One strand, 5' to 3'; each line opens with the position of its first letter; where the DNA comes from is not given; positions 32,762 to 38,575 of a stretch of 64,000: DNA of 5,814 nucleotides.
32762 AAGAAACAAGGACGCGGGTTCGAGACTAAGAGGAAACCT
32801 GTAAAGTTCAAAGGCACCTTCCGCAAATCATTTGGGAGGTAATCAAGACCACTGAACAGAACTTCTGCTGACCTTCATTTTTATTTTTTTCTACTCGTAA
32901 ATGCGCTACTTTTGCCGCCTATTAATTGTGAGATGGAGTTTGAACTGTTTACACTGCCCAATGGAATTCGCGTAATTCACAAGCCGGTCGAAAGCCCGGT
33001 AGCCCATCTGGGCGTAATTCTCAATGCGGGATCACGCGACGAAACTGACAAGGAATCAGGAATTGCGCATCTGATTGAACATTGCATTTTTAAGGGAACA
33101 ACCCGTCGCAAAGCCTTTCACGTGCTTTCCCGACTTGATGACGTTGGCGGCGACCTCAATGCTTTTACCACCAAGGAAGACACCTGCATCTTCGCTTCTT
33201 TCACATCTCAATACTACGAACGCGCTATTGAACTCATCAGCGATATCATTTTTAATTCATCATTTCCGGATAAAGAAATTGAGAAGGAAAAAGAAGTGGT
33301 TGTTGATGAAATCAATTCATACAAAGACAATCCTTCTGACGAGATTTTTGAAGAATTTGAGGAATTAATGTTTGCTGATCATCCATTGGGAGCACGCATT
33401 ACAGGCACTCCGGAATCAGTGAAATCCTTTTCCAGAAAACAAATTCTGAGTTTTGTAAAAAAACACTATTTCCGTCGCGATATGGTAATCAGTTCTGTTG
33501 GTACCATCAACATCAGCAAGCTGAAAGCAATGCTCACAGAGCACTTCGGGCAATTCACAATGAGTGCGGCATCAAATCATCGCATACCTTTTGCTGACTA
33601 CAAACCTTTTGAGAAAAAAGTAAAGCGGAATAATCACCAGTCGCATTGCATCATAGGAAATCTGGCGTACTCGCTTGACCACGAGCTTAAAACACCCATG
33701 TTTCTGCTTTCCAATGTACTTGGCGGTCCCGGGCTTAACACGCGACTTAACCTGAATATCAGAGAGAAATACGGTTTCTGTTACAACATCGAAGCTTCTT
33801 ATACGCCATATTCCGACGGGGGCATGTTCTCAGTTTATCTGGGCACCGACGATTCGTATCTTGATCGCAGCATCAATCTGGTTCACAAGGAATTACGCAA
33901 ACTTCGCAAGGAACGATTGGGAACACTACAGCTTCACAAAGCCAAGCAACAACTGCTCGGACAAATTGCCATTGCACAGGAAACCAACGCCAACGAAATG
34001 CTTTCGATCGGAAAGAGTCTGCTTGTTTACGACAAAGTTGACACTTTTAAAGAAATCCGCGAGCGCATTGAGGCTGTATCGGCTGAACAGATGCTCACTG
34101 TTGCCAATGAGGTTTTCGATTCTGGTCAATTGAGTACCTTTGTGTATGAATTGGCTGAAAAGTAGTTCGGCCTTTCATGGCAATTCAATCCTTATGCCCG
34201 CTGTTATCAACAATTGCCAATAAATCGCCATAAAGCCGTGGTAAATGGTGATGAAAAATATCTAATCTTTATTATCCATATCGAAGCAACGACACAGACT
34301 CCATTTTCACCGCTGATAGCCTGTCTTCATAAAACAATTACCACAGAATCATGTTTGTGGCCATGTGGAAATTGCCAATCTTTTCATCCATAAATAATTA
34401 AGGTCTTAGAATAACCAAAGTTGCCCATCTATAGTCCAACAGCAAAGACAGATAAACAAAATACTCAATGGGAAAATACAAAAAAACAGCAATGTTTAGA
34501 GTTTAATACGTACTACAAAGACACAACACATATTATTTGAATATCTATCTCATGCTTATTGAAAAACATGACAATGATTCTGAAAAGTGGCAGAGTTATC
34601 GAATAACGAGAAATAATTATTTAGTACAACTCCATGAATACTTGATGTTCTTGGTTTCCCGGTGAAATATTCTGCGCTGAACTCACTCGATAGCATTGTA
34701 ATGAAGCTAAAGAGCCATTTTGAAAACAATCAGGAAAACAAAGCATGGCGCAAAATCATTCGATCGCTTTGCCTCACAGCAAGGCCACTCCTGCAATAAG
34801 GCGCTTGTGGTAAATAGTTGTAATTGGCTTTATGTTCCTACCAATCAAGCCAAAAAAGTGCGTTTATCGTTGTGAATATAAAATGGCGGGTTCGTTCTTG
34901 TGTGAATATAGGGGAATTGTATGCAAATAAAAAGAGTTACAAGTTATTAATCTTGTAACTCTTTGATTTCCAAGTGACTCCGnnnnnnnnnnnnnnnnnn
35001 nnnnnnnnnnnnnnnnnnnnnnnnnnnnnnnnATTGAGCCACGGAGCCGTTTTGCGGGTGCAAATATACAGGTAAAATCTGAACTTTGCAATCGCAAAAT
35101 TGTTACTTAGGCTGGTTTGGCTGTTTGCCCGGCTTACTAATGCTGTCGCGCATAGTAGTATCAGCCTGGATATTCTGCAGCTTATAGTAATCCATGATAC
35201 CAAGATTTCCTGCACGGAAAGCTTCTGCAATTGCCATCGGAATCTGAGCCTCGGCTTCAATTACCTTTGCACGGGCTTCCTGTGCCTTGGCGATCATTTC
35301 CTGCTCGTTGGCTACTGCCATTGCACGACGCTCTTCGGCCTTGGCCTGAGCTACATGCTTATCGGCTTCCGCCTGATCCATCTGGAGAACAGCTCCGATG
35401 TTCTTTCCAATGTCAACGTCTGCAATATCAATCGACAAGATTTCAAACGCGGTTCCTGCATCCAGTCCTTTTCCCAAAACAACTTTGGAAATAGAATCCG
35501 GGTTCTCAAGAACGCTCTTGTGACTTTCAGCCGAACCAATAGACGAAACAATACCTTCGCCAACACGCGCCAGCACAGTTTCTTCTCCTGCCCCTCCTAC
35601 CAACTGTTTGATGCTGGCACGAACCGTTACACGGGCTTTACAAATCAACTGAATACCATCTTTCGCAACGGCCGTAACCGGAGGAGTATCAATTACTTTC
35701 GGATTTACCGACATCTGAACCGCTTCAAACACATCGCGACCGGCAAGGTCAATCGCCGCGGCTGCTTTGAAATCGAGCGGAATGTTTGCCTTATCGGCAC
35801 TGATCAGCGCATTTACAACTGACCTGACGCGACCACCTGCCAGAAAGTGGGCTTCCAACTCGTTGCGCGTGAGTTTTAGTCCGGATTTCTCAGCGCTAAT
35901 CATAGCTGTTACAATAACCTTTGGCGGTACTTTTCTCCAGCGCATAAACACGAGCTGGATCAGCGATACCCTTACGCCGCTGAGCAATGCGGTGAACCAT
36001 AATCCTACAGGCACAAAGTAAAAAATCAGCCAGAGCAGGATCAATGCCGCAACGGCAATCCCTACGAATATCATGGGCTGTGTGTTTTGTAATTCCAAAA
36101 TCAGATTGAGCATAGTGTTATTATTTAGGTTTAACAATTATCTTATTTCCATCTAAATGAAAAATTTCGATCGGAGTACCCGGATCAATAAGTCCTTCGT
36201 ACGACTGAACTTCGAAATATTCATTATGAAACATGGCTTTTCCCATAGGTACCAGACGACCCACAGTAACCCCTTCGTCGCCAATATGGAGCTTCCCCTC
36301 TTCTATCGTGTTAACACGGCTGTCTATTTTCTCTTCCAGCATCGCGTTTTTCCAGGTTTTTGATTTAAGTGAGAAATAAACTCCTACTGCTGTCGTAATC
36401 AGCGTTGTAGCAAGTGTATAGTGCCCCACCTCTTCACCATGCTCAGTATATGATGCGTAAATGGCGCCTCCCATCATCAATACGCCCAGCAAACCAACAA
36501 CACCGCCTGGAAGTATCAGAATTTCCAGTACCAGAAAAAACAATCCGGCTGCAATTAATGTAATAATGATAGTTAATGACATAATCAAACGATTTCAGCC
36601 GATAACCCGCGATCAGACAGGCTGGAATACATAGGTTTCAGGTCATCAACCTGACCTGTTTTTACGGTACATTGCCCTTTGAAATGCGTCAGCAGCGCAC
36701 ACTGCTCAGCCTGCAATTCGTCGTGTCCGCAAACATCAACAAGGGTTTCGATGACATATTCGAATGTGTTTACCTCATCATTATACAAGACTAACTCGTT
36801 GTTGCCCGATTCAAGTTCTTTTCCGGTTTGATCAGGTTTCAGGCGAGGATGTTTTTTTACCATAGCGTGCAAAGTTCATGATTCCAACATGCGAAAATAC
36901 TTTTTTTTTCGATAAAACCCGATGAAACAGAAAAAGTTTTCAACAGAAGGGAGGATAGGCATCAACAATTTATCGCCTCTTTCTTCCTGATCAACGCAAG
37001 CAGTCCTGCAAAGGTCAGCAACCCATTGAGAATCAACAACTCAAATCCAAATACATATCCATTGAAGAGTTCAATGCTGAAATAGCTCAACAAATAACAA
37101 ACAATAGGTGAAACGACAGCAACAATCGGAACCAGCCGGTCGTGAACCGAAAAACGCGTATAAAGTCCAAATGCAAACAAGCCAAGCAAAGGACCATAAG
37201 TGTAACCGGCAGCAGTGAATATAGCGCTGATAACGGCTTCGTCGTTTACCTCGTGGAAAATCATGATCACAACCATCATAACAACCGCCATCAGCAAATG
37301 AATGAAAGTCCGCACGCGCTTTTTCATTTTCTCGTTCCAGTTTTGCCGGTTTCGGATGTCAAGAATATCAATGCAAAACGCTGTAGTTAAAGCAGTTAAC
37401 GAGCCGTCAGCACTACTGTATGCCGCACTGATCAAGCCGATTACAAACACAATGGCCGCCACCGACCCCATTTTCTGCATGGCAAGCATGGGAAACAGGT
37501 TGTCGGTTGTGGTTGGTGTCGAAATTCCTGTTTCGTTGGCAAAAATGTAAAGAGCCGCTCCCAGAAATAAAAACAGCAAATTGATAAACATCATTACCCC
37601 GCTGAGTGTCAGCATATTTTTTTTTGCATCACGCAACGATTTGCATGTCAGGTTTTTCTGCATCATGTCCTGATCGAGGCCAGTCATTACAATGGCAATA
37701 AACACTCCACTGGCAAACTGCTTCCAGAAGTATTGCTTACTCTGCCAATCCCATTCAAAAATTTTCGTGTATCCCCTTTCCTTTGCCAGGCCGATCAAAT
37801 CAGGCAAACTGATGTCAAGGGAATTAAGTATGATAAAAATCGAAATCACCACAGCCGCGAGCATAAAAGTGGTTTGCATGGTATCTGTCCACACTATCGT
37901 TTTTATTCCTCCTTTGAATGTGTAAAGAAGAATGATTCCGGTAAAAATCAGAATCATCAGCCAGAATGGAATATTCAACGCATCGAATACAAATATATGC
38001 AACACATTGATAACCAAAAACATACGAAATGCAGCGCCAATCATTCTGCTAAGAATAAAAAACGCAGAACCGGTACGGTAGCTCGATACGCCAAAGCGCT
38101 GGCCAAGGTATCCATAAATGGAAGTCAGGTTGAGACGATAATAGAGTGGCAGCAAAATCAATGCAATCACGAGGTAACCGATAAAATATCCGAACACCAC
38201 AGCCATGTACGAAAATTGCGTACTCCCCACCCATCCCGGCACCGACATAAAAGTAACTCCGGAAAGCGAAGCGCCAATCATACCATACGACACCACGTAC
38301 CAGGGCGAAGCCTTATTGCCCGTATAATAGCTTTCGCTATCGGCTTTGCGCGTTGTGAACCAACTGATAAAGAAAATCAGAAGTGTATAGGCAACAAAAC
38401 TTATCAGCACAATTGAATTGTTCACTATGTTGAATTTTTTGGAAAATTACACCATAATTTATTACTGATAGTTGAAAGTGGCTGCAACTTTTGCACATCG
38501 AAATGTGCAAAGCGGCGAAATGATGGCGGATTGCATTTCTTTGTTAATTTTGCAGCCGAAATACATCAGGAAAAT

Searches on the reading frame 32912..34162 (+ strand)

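Call 18: search_protein_families(library=ncbifam, proteins=[window:32912-34162:+], max_evalue=0.00001)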
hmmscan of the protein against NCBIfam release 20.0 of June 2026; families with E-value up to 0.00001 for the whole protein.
window:32912-34162:+ (417 aa): 4 families
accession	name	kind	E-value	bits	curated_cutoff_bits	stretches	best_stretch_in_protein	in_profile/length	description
NF047421.1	YfmH_fam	equivalog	4e-28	98.8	250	1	40-411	51-420/425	EF-P 5-aminopentanol modification-associated protein YfmH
NF047422.1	YfmF_fam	equivalog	2.6e-25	89.2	285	1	99-401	95-401/412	EF-P 5-aminopentanol modification-associated protein YfmF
TIGR02110.1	PQQ_syn_pqqF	equivalog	6.4e-12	45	320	1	14-228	4-222/697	pyrroloquinoline quinone biosynthesis protein PqqF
NF011681.0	PRK15101.1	equivalog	3.8e-08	31.8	765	1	34-221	69-261/961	pitrilysin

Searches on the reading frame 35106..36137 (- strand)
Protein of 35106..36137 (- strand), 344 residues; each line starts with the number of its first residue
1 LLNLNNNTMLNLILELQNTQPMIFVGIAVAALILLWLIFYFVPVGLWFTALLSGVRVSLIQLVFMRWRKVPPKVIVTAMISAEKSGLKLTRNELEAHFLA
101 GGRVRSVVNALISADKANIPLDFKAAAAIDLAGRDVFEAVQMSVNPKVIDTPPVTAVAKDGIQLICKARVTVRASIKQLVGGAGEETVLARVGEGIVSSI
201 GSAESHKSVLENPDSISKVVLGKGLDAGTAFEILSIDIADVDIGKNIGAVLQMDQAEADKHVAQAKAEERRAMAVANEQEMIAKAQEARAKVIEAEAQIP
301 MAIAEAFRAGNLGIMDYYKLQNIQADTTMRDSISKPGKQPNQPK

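Call 18: search_protein_families(library=ncbifam, proteins=[window:35106-36137:-], max_evalue=0.00001)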
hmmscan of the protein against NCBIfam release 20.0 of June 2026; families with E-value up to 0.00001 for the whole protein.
window:35106-36137:- (344 aa): 1 family
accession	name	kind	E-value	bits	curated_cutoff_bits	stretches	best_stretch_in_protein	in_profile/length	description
NF010186.0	PRK13665.1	equivalog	2.6e-162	539.4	393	1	22-341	6-325/328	flotillin-like protein FloA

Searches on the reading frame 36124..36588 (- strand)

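Call 33: search_protein_families(library=pfam, proteins=[window:36124-36588:-], max_evalue=0.0001)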
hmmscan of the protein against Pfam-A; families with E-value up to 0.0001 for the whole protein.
window:36124-36588:- (155 aa): 2 families
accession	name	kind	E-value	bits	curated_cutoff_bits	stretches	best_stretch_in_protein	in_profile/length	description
PF01957.25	NfeD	-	5.7e-10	39.7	29.1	1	101-154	4-57/57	NfeD-like C-terminal, partner-binding domain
PF24961.1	NfeD_membrane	-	8e-05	23.1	26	0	8-73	51-117/119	NfeD integral membrane domain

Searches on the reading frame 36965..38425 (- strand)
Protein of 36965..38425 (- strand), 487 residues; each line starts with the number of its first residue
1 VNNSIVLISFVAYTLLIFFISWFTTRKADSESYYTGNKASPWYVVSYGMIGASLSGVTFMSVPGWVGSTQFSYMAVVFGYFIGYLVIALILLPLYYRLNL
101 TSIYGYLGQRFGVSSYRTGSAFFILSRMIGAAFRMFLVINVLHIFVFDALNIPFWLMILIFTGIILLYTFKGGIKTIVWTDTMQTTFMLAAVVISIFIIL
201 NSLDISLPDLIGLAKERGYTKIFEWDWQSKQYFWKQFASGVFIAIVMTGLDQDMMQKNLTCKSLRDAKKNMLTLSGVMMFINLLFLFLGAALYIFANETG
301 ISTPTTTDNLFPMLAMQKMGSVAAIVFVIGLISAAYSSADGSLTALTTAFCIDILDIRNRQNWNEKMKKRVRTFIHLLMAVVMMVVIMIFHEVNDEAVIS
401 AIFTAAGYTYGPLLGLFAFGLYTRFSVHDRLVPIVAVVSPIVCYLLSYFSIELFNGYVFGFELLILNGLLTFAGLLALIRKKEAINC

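Call 18: search_protein_families(library=ncbifam, proteins=[window:36965-38425:-], max_evalue=0.00001)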
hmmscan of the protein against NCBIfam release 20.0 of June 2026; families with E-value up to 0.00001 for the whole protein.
window:36965-38425:- (487 aa): 4 families
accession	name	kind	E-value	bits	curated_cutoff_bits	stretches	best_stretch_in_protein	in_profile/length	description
TIGR00813.1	sss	superfamily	1.4e-42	146.3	184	1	33-423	1-396/411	sodium/solute symporter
NF007790.0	PRK10484.1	equivalog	6.9e-25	87.8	401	1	3-465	2-471/527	solute:sodium symporter family transporter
TIGR03648.1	Na_symport_lg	subfamily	1.9e-11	43.1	320.75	1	9-209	3-201/547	VC_2705 family sodium/solute symporter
TIGR02119.1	panF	equivalog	2.8e-09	36.5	328.05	1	6-462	3-448/471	sodium/pantothenate symporter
